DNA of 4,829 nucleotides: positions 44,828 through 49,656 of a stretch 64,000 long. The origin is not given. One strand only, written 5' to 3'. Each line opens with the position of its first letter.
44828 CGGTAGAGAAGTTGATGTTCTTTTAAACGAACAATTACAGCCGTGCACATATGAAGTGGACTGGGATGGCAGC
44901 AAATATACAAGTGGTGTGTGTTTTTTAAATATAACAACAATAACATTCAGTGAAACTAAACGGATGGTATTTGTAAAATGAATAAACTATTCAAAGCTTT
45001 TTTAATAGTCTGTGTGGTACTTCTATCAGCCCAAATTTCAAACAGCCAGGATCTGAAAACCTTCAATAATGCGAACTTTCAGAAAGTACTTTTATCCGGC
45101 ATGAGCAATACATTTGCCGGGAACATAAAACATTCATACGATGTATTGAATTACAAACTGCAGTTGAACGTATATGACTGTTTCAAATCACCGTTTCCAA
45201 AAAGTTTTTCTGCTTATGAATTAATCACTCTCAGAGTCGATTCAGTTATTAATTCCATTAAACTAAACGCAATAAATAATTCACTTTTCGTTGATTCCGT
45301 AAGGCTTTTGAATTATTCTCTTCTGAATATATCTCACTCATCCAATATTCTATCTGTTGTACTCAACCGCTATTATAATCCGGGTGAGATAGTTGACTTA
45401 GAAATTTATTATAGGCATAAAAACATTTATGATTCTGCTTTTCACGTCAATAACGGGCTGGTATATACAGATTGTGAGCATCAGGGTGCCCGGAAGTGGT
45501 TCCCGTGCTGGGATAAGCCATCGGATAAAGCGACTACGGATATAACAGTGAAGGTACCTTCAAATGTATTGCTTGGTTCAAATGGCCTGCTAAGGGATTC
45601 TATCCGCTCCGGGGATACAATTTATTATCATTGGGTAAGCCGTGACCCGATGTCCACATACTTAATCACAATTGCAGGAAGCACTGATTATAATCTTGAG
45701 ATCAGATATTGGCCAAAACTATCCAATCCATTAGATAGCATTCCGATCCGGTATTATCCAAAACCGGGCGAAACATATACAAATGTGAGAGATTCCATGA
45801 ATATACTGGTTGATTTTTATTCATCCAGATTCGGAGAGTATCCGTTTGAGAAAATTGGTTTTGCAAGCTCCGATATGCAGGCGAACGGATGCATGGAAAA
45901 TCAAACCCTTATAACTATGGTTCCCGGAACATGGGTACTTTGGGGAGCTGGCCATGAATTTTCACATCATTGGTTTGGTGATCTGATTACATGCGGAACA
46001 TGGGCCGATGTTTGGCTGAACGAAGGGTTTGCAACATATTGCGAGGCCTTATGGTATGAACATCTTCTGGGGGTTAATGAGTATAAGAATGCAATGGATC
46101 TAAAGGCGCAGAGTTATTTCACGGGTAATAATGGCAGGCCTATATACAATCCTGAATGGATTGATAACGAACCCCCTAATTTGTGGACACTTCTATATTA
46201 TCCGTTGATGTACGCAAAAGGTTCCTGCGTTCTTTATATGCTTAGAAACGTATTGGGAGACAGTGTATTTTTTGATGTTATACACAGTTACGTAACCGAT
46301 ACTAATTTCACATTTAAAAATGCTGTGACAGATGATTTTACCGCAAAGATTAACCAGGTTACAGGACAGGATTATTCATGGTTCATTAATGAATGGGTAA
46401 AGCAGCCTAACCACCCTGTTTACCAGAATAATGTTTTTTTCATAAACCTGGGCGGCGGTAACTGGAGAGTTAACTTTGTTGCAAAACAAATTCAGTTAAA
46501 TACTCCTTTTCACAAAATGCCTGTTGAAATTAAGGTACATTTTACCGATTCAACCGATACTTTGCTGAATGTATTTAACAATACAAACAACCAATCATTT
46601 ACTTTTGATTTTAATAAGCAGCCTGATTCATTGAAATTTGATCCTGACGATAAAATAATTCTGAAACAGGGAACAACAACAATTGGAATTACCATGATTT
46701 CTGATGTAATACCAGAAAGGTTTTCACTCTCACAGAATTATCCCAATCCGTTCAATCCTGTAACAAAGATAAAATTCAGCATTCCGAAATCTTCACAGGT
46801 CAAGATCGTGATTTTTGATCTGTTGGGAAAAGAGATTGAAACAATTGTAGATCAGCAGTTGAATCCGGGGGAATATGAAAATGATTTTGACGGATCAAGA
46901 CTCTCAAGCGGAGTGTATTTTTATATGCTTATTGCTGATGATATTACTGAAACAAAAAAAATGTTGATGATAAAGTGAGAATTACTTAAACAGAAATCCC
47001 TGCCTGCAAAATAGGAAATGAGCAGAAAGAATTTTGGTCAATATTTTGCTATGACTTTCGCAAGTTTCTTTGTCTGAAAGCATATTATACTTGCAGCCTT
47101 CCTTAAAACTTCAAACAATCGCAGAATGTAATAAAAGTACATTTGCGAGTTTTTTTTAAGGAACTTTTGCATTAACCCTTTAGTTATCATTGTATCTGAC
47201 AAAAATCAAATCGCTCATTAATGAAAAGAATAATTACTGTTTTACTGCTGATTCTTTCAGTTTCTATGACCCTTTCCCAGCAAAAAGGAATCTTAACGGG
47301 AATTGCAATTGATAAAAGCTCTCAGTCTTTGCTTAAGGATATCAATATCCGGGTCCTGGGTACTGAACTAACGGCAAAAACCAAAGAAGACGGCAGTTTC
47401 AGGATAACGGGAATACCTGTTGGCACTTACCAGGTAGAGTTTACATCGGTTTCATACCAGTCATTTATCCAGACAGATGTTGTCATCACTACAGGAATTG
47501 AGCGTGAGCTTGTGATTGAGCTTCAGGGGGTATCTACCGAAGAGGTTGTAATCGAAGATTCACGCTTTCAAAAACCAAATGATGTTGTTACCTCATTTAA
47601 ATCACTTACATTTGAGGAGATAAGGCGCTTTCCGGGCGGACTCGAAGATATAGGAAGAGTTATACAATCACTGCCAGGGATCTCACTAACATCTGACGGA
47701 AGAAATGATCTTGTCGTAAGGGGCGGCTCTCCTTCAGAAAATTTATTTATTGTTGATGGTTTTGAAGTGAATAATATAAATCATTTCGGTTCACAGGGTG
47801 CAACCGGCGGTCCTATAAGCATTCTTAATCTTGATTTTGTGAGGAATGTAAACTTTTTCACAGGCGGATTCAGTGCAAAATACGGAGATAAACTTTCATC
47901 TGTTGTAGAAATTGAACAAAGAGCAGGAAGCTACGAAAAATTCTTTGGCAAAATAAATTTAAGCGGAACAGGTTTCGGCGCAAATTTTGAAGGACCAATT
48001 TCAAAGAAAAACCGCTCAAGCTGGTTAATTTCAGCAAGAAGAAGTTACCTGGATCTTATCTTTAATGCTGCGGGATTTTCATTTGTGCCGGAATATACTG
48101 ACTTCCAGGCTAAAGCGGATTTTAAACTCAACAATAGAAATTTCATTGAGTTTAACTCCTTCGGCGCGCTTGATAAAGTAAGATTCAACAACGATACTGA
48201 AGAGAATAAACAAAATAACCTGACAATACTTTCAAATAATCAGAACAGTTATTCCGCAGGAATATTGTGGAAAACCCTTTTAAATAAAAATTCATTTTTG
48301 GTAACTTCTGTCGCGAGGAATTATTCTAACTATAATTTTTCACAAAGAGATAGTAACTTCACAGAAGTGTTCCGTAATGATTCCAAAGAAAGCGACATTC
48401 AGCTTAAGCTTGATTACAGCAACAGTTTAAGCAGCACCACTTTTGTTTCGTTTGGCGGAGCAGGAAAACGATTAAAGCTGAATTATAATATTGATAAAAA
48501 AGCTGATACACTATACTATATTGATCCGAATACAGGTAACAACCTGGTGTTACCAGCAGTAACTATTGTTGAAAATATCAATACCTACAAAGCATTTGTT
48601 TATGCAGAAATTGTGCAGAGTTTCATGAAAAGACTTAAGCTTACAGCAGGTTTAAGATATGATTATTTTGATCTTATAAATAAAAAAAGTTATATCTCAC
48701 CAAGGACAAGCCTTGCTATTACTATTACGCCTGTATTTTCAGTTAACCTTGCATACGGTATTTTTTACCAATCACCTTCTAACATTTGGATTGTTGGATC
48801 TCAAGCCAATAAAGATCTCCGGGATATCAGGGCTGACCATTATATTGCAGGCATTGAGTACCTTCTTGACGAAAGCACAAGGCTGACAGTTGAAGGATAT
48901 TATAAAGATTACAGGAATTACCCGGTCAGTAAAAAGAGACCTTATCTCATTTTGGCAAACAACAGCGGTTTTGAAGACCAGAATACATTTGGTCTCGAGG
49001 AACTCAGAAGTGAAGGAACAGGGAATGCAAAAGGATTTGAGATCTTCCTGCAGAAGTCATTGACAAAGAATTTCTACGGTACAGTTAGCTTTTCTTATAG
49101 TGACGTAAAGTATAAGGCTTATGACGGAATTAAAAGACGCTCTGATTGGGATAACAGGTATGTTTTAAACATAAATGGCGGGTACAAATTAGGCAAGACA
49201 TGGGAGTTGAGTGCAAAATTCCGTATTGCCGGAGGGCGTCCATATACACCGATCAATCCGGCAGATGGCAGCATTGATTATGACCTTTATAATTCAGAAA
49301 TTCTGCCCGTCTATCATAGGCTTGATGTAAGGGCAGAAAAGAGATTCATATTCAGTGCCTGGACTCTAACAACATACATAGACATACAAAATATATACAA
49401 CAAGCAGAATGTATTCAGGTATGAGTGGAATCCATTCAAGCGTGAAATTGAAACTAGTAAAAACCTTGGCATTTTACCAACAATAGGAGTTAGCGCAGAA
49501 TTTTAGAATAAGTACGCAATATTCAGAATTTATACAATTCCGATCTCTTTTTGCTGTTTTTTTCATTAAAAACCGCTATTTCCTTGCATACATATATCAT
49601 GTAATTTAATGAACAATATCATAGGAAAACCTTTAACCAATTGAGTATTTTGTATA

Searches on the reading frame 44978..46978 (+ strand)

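Call 107: search_protein_families(library=pfam, proteins=[window:44978-46978:+], max_evalue=0.0001)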
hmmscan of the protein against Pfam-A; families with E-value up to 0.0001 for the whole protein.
window:44978-46978:+ (666 aa): 3 families
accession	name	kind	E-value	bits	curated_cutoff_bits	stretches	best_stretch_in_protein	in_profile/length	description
PF01433.26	Peptidase_M1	-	1.2e-31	110.5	27.7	1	279-473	11-218/218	Peptidase family M1 domain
PF17900.6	Peptidase_M1_N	-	2.6e-19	70.5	25.8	1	58-229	4-186/186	Peptidase M1 N-terminal domain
PF18962.6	Por_Secre_tail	-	3.7e-11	43.6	27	1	588-663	2-74/75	Secretion system C-terminal sorting domain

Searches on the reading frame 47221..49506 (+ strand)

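Call 107: search_protein_families(library=pfam, proteins=[window:47221-49506:+], max_evalue=0.0001)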
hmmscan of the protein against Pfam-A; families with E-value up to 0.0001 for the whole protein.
window:47221-49506:+ (761 aa): 4 families
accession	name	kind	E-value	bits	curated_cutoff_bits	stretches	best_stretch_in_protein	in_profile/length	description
PF00593.30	TonB_dep_Rec_b-barrel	-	2.5e-18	67.6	27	1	280-720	9-433/436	TonB dependent receptor-like, beta-barrel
PF13620.12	CarboxypepD_reg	-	1.1e-10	42.1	32.3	1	25-101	2-81/82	Carboxypeptidase regulatory-like domain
PF07715.20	Plug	-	7.1e-10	39.8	23.9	1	120-223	3-101/107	TonB-dependent Receptor Plug Domain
PF13715.12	CarbopepD_reg_2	-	4.2e-09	36.8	32.2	1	26-111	2-88/88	CarboxypepD_reg-like domain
